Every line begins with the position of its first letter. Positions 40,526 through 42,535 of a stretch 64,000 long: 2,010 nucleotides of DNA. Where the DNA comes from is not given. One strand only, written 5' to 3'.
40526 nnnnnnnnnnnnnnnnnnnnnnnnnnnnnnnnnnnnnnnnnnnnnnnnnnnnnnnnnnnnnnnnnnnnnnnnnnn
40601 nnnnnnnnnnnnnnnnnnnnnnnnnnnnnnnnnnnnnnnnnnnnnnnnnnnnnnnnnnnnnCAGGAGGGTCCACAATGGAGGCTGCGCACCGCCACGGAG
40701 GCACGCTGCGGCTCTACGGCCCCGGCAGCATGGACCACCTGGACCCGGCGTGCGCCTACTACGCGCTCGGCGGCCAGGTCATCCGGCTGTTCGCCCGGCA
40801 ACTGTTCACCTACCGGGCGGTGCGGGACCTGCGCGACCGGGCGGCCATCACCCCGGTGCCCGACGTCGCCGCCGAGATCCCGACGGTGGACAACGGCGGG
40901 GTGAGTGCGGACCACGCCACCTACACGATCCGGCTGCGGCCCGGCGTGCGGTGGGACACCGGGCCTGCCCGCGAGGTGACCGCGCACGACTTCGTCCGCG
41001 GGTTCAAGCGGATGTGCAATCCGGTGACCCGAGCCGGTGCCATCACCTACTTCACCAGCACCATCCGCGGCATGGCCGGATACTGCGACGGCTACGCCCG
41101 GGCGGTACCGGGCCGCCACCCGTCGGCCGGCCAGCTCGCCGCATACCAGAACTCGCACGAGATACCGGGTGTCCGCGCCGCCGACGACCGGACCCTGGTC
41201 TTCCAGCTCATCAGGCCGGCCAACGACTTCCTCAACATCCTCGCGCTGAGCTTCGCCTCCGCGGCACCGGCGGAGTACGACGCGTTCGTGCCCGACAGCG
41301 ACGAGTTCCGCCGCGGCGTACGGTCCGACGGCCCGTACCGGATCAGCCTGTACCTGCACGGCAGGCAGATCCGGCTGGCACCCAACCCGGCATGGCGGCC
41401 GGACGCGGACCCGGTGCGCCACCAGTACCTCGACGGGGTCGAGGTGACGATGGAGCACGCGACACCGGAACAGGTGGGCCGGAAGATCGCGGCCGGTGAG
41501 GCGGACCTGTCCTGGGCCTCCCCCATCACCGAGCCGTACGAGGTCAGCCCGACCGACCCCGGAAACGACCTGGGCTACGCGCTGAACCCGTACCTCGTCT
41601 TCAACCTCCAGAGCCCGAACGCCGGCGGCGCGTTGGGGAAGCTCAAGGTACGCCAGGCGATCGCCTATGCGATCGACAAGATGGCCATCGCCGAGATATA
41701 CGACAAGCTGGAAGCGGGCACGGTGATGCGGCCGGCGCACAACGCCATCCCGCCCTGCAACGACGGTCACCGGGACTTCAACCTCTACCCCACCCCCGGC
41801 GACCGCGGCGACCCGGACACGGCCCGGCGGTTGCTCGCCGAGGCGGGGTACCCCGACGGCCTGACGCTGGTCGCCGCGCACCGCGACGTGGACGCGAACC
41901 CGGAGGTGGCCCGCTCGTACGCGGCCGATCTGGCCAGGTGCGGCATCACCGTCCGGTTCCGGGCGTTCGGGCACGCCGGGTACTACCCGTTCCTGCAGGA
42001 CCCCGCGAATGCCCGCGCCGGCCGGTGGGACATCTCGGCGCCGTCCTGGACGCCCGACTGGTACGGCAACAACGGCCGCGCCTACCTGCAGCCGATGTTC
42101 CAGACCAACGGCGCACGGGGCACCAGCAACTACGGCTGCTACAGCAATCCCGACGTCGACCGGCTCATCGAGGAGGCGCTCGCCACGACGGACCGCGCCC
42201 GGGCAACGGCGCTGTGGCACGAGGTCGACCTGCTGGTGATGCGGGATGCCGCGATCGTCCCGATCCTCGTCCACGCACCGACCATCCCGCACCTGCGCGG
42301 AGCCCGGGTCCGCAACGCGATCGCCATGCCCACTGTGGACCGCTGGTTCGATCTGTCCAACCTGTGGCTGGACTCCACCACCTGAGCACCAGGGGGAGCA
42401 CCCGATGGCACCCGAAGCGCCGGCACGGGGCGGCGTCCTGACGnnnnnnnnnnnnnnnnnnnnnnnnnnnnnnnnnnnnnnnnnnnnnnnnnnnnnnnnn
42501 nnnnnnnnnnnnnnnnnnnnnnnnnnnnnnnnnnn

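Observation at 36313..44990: Unexplained cytoplasmic peptide-handling module: TldD/PmbA divergent from PLP enzyme, 2 leaderless SBP5, cyclase-like propeller and 72-aa ORF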

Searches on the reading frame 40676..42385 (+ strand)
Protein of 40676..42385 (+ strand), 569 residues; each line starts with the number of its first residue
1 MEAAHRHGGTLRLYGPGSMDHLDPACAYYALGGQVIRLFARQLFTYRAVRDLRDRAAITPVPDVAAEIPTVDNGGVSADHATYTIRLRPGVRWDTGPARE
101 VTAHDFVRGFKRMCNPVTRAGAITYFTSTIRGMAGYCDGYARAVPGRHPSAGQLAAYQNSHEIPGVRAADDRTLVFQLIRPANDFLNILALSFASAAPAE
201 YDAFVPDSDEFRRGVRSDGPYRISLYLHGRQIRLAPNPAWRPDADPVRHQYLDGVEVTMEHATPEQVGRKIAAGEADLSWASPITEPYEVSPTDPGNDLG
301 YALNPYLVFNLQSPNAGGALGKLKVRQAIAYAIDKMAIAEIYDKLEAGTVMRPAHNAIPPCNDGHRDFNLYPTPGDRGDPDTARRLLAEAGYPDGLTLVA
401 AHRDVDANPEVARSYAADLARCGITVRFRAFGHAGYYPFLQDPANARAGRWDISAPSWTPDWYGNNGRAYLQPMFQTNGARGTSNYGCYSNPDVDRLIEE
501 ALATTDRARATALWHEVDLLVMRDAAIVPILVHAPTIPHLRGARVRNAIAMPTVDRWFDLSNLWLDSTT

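Call 7: search_protein_families(library=pfam, proteins=[window:40676-42385:+], max_evalue=0.01)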
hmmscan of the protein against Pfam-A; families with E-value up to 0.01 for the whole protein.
window:40676-42385:+ (569 aa): 1 family
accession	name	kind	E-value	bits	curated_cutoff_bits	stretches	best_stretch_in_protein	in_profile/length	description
PF00496.27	SBP_bac_5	-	1.2e-47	163.2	32.4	1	60-477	2-363/368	Bacterial extracellular solute-binding proteins, family 5 Middle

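Call 8: search_protein_families(library=ncbifam, proteins=[window:40676-42385:+], max_evalue=0.01)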
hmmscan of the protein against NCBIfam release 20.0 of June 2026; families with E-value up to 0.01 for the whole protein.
window:40676-42385:+ (569 aa): 7 families
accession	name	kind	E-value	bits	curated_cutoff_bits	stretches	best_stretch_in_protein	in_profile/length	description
NF043070.1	DppA_dipep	equivalog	6e-24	84.5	1005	1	306-558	294-529/535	dipeptide ABC transporter periplasmic-binding protein DppA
NF011942.0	PRK15413.1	equivalog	6.2e-18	64.8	594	1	161-533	130-483/512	glutathione ABC transporter substrate-binding protein GsiB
NF011684.0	PRK15104.1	equivalog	1.2e-16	60.5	947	1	68-532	83-510/543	oligopeptide ABC transporter substrate-binding protein OppA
NF011689.0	PRK15109.1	equivalog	5.8e-15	55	560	1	157-530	151-507/547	ABC transporter substrate-binding protein SapA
NF007287.0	PRK09755.1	equivalog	8.9e-14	51.2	1098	1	81-532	91-502/535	ABC transporter substrate-binding protein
NF045467.1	Opp4A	equivalog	4.9e-10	38.3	650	2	323-394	317-382/556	oligopeptide ABC transporter substrate-binding protein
TIGR02294.1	nickel_nikA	equivalog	3e-06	26.1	393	1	318-530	261-470/501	nickel ABC transporter substrate-binding protein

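Call 10: find_encoding_contigs(protein=window:40676-42385:+, flank=10000, max_places=6)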
Protein window:40676-42385:+ (569 aa): no gene with exactly this product is on record in the collection.

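Call 11: list_cluster_members(proteins=[window:40676-42385:+, window:42405-44120:+, window:44117-44779:+, window:44772-44990:+, window:39336-40661:+, window:37695-39206:-, window:36313-37698:-, window:53419-59154:+])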
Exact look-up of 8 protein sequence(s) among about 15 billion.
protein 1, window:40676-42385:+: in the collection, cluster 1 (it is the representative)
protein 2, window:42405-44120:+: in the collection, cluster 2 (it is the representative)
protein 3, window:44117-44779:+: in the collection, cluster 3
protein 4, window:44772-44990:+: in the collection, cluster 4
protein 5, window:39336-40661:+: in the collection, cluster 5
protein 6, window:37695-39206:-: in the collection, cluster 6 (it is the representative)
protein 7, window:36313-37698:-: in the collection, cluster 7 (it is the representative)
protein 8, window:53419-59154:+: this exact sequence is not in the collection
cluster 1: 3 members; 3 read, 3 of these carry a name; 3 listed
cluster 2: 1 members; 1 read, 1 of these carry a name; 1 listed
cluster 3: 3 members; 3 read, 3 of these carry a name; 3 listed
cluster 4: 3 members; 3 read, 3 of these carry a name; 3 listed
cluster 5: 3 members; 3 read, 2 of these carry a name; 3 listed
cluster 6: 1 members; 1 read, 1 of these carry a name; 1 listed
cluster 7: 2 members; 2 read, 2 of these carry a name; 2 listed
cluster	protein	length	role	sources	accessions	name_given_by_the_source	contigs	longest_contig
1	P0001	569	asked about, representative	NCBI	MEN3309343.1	MAG: peptide/nickel transport system substrate-binding protein [Micromonosporaceae ...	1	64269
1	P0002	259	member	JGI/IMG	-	peptide/nickel transport system substrate-binding protein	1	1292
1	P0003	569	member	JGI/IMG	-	peptide/nickel transport system substrate-binding protein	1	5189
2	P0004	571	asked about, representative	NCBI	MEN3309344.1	MAG: peptide/nickel transport system substrate-binding protein [Micromonosporaceae ...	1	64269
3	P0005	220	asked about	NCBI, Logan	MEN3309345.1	MAG: hypothetical protein V7603_5547 [Micromonosporaceae bacterium]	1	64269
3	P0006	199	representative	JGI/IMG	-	outer membrane protein assembly factor BamB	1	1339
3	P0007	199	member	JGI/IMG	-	outer membrane protein assembly factor BamB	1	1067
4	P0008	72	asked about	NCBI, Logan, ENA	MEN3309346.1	MAG: hypothetical protein V7603_5548 [Micromonosporaceae bacterium]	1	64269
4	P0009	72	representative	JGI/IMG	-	hypothetical protein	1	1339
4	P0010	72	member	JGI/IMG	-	hypothetical protein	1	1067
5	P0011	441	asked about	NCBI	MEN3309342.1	MAG: enediyne biosynthesis protein CalE9 [Micromonosporaceae bacterium]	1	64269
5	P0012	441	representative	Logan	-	-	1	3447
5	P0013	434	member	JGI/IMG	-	selenocysteine lyase/cysteine desulfurase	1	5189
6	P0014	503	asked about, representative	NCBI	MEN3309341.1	MAG: TldD protein [Micromonosporaceae bacterium]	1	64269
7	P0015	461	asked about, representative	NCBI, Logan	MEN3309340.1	MAG: hypothetical protein V7603_5542 [Micromonosporaceae bacterium]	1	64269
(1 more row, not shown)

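Call 15: find_homologous_proteins(query=window:40676-42385:+, max_evalue=1e-20)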
Query window:40676-42385:+ (569 aa): 922 proteins with E <= 1e-20 among 8000 candidates; the best 120 are listed.
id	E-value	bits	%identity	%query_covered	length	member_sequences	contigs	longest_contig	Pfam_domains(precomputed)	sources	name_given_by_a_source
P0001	0.0e+0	1323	100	100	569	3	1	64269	PF00496.28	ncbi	ncbi:MAG: peptide/nickel transport system substrate-binding protein [Micromonosporaceae bacterium]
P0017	0.0e+0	1113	84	99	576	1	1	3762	PF00496.28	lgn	-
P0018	0.0e+0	1094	83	99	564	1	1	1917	PF00496.28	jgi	jgi:peptide/nickel transport system substrate-binding protein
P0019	0.0e+0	1093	83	100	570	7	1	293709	PF00496.28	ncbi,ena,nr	ncbi:MAG TPA: ABC transporter substrate-binding protein [Jatrophihabitans sp.]|nr:ABC transporter su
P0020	0.0e+0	1093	82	100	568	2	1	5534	PF00496.28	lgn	-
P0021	0.0e+0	1025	76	100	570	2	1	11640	PF00496.28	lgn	-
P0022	0.0e+0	1019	76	100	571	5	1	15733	PF00496.28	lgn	-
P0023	0.0e+0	1014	78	99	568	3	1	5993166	PF00496.28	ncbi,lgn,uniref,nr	ncbi:ABC transporter substrate-binding protein [Actinoplanes sp. TFC3]|uniref:ABC transporter substr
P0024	4.9e-297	1004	74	100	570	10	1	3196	PF00496.28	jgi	jgi:peptide/nickel transport system substrate-binding protein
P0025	3.3e-293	992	77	99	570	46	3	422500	PF00496.28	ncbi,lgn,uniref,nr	ncbi:ABC transporter substrate-binding protein [Micromonospora marina]|uniref:Peptide/nickel transpo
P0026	8.8e-292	987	74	99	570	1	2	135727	PF00496.28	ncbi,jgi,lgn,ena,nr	ncbi:MAG: ABC transporter substrate-binding protein [Streptosporangiaceae bacterium]|nr:ABC transpor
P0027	1.3e-291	987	73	100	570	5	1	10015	PF00496.28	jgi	jgi:peptide/nickel transport system substrate-binding protein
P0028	9.6e-291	984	74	99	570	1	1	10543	PF00496.28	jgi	jgi:peptide/nickel transport system substrate-binding protein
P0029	1.8e-288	976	74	99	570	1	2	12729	PF00496.28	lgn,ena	-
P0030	4.0e-287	972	73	99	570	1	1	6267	PF00496.28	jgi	jgi:peptide/nickel transport system substrate-binding protein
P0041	2.2e-278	943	72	99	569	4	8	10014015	PF00496.28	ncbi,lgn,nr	ncbi:ABC transporter substrate-binding protein [Nocardia arthritidis]|nr:ABC transporter substrate-b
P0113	2.1e-206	705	57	99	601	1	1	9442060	PF00496.28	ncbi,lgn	ncbi:peptide/nickel transport system substrate-binding protein [Bradyrhizobium japonicum]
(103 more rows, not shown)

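Call 16: find_encoding_contigs(protein=P0023, flank=10000, max_places=2)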
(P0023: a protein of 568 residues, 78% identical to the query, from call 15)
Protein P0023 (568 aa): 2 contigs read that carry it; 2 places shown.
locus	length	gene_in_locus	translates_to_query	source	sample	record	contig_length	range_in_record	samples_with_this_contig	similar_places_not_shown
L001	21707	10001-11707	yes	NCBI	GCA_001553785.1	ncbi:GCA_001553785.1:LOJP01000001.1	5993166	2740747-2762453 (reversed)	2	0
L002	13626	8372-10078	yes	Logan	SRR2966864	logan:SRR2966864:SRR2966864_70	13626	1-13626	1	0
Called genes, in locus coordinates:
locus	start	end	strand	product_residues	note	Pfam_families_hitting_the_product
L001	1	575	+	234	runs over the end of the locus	PF00072:Response_reg, PF00486:Trans_reg_C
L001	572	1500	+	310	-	PF00672:HAMP (weak), PF00512:HisKA, PF02518:HATPase_c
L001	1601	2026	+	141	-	PF03422:CBM_6, PF18099:CBM_35_2 (weak)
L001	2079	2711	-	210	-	PF00730:HhH-GPD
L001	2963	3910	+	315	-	PF08240:ADH_N, PF00107:ADH_zinc_N, PF13602:ADH_zinc_N_2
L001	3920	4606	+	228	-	PF01613:Flavin_Reduct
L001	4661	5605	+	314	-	-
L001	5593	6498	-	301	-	PF00483:NTP_transferase, PF12804:NTP_transf_3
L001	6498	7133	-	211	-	PF13360:PQQ_2 (weak)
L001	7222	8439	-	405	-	PF19467:DUF6004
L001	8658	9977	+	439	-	PF00266:Aminotran_5, PF01053:Cys_Met_Meta_PP (weak)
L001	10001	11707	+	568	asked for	PF00496:SBP_bac_5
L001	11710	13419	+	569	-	PF00496:SBP_bac_5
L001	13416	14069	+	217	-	-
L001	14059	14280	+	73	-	-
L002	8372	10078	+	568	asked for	PF00496:SBP_bac_5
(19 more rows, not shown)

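Call 17: find_encoding_contigs(protein=P0041, flank=10000, max_places=2)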
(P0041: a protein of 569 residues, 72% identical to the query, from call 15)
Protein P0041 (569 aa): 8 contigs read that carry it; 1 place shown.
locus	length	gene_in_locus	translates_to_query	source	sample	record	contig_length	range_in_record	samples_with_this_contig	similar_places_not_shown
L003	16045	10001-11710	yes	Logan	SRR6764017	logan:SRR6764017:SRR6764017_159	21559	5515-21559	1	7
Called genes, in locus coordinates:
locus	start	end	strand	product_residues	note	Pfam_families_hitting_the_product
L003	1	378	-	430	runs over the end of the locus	PF03109:ABC1, PF01163:RIO1 (weak), PF27536:UbiB_helical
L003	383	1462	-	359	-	PF00962:A_deaminase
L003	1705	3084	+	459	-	PF00266:Aminotran_5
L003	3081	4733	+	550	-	PF00496:SBP_bac_5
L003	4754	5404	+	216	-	-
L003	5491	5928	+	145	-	PF10604:Polyketide_cyc2 (faint), PF08327:AHSA1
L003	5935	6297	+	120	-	PF12840:HTH_20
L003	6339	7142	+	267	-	PF02353:CMAS, PF01209:Ubie_methyltran, PF13489:Methyltransf_23 (weak), PF13847:Methyltransf_31, PF08241:Methyltransf_11, PF08242:Methyltransf_12, PF13649:Methyltransf_25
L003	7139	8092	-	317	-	PF07992:Pyr_redox_2, PF00890:FAD_binding_2 (weak), PF01266:DAO (faint), PF05834:Lycopene_cycl (faint)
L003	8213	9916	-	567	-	PF00496:SBP_bac_5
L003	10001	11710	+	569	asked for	PF00496:SBP_bac_5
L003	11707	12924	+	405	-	-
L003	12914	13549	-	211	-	-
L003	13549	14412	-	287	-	PF02475:TRM5-TYW2_MTfase, PF05185:PRMT5 (weak), PF06325:PrmA, PF13649:Methyltransf_25, PF13847:Methyltransf_31 (faint), PF08241:Methyltransf_11, PF17286:PRMT5_C (faint)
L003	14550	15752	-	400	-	PF19467:DUF6004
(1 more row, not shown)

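Call 18: find_encoding_contigs(protein=P0113, flank=10000, max_places=2)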
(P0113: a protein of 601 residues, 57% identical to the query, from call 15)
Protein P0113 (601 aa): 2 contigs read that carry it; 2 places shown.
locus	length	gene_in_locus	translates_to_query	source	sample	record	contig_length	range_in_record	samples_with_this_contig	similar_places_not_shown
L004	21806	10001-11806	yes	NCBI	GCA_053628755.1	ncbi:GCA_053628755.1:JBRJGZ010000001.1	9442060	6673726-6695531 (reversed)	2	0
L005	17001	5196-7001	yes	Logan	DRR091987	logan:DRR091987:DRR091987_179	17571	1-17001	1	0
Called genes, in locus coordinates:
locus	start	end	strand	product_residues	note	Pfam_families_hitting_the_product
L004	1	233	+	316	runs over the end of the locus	PF12833:HTH_18, PF00165:HTH_AraC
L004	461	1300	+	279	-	PF03704:BTAD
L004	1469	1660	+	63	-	-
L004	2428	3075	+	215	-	PF19471:DUF6008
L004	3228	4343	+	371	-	PF00561:Abhydrolase_1, PF12146:Hydrolase_4 (weak), PF12697:Abhydrolase_6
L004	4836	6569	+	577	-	PF00496:SBP_bac_5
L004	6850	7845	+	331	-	-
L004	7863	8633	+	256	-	PF00106:adh_short, PF13561:adh_short_C2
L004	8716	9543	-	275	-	PF13489:Methyltransf_23, PF08241:Methyltransf_11, PF08242:Methyltransf_12, PF13649:Methyltransf_25, PF13847:Methyltransf_31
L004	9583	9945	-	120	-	-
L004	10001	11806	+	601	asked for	PF00496:SBP_bac_5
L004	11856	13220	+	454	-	PF19467:DUF6004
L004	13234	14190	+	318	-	PF02475:TRM5-TYW2_MTfase (weak), PF05185:PRMT5 (weak), PF06325:PrmA, PF08241:Methyltransf_11 (weak), PF13649:Methyltransf_25, PF13847:Methyltransf_31 (weak)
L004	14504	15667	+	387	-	PF03109:ABC1, PF01163:RIO1 (weak), PF27536:UbiB_helical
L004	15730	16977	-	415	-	PF00266:Aminotran_5, PF01053:Cys_Met_Meta_PP (weak)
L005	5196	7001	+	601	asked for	PF00496:SBP_bac_5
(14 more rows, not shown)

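Call 35: find_related_loci(query=A1, collection=genome_contigs, flank=10000)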
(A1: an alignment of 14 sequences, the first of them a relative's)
Query A1 (569 aa) in genome_contigs; peptide patterns used: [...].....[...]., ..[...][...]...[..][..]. (x = any residue, [..] = any of these).
223 stretches matched a pattern; 150 encode a relative of the query (tblastn E <= 1e-3); the best 80 are kept; 79 distinct loci.
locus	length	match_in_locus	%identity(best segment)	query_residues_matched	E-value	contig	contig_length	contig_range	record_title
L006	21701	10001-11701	83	1-567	0e+0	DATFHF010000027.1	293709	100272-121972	MAG TPA_asm: Jatrophihabitans sp. isolate SMAG_U8682 k141_50367, whole genome shotgun sequence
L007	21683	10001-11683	79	6-566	0e+0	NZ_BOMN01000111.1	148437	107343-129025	Winogradskya humida strain NBRC 14915 sequence111, whole genome shotgun sequence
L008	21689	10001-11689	78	6-568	0e+0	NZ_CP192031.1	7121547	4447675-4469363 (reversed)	Micromonospora sp. CA-263727 chromosome, complete genome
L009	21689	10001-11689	77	6-568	0e+0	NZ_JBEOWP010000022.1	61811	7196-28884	Micromonospora sp. NPDC002389 NPDC002389_40_C2.ctg-0022, whole genome shotgun sequence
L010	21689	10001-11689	77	6-568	0e+0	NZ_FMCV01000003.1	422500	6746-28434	Micromonospora marina strain DSM 45555, whole genome shotgun sequence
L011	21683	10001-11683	74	8-568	0e+0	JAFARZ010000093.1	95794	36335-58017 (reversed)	MAG: Streptosporangiaceae bacterium isolate CP_BM_ER_R8_5 BM_ER_R8_k147_1629957, whole genome shotgun sequence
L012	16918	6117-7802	73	6-567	0e+0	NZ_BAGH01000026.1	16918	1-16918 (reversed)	Nocardia tenerifensis NBRC 101015, whole genome shotgun sequence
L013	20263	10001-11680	74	7-566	0e+0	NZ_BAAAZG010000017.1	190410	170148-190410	Actinomadura miaoliensis strain JCM 16702 sequence17, whole genome shotgun sequence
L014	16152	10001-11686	73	6-567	0e+0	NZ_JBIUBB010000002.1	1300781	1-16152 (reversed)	Nocardia sp. NPDC052316 NPDC052316_410_G4.ctg-0002, whole genome shotgun sequence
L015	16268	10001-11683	73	6-566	0e+0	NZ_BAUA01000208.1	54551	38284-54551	Nocardia brasiliensis IFM 10847, whole genome shotgun sequence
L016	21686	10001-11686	73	6-567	0e+0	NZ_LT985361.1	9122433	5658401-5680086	Nocardia suismassiliense strain S-137, whole genome shotgun sequence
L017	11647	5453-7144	72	6-567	0e+0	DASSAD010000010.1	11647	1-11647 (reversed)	MAG TPA_asm: Amycolatopsis sp. isolate SMAG_U15565 k141_3462012, whole genome shotgun sequence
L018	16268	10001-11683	72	6-566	0e+0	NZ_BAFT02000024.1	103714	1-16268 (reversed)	Nocardia brasiliensis NBRC 14402, whole genome shotgun sequence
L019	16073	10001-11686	72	6-567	0e+0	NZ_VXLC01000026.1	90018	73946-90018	Nocardia colli strain CICC 11023 contig26, whole genome shotgun sequence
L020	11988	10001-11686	70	6-567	0e+0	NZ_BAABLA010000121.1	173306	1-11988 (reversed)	Haloechinothrix salitolerans strain JCM 15899 sequence121, whole genome shotgun sequence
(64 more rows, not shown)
